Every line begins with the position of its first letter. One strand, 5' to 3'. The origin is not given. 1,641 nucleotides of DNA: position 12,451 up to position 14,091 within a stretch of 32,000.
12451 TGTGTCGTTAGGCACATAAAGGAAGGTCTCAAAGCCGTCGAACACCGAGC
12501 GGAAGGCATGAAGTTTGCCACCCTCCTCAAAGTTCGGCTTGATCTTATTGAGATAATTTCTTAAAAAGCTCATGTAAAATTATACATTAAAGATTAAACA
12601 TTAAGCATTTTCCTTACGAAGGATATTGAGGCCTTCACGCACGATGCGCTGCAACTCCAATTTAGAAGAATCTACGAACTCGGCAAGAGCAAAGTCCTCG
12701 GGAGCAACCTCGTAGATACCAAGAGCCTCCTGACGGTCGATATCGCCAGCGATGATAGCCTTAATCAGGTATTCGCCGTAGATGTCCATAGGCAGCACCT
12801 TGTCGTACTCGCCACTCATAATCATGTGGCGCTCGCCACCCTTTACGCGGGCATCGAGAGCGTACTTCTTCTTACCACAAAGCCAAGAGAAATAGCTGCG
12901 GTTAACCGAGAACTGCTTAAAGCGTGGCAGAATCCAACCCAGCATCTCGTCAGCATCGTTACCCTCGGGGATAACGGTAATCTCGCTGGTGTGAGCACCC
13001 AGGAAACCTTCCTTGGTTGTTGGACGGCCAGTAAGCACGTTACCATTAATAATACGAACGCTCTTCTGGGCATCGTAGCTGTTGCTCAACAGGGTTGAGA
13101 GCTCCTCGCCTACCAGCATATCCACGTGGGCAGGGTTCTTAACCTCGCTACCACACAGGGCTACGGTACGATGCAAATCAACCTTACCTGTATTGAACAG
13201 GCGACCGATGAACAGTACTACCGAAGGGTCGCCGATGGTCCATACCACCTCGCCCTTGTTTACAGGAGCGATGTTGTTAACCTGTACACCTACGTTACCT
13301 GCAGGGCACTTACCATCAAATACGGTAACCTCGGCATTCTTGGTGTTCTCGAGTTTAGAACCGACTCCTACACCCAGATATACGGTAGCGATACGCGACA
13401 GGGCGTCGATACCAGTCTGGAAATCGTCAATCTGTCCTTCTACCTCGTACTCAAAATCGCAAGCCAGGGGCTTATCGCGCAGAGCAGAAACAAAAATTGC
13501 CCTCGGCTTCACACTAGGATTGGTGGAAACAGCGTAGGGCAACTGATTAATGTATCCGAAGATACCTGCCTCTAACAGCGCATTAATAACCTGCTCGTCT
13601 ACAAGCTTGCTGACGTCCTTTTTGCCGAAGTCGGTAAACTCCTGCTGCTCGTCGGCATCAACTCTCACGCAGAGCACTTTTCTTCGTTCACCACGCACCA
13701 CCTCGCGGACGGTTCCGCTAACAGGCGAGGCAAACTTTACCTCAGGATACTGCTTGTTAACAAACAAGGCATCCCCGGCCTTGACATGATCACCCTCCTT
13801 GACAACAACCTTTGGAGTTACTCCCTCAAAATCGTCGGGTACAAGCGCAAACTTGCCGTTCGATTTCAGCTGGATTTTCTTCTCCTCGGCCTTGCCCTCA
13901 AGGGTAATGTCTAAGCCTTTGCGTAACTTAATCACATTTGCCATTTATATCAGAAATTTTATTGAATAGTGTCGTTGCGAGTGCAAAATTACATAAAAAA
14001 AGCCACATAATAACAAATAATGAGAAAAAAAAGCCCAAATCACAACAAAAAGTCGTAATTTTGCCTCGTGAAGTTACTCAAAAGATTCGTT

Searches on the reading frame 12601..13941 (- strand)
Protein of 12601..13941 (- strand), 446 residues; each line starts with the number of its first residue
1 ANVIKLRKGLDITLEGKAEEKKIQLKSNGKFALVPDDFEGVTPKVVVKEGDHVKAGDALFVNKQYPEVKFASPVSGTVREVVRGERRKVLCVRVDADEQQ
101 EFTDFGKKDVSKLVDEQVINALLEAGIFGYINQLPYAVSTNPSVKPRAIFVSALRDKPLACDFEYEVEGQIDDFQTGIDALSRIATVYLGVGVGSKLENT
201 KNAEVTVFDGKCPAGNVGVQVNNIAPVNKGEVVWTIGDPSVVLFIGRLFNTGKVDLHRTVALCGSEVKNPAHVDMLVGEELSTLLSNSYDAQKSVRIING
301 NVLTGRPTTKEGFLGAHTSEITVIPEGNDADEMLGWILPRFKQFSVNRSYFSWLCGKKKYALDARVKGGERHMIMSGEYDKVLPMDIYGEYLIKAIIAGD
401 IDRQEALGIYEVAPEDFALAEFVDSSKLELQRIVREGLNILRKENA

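Call 71: search_protein_families(library=pfam, proteins=[window:12601-13941:-], max_evalue=0.00001)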
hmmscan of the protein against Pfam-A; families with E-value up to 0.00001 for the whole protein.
window:12601-13941:- (446 aa): 4 families
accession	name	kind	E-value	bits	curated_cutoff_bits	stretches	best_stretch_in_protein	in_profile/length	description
PF24836.1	NQRA_2nd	-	6.2e-35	120.9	25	1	115-254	3-145/145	NqrA second alpha/beta domain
PF05896.17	NQRA_N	-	1.1e-30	106.2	25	1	4-97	1-94/94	NqrA N-terminal barrel-sandwich hybrid domain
PF11973.14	NQRA_SLBB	-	4e-10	40.5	27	1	259-308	1-49/51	NQRA C-terminal domain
PF13533.13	Biotin_lipoyl_2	-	9.4e-06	25.8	29.8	0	44-61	13-30/32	Biotin-lipoyl like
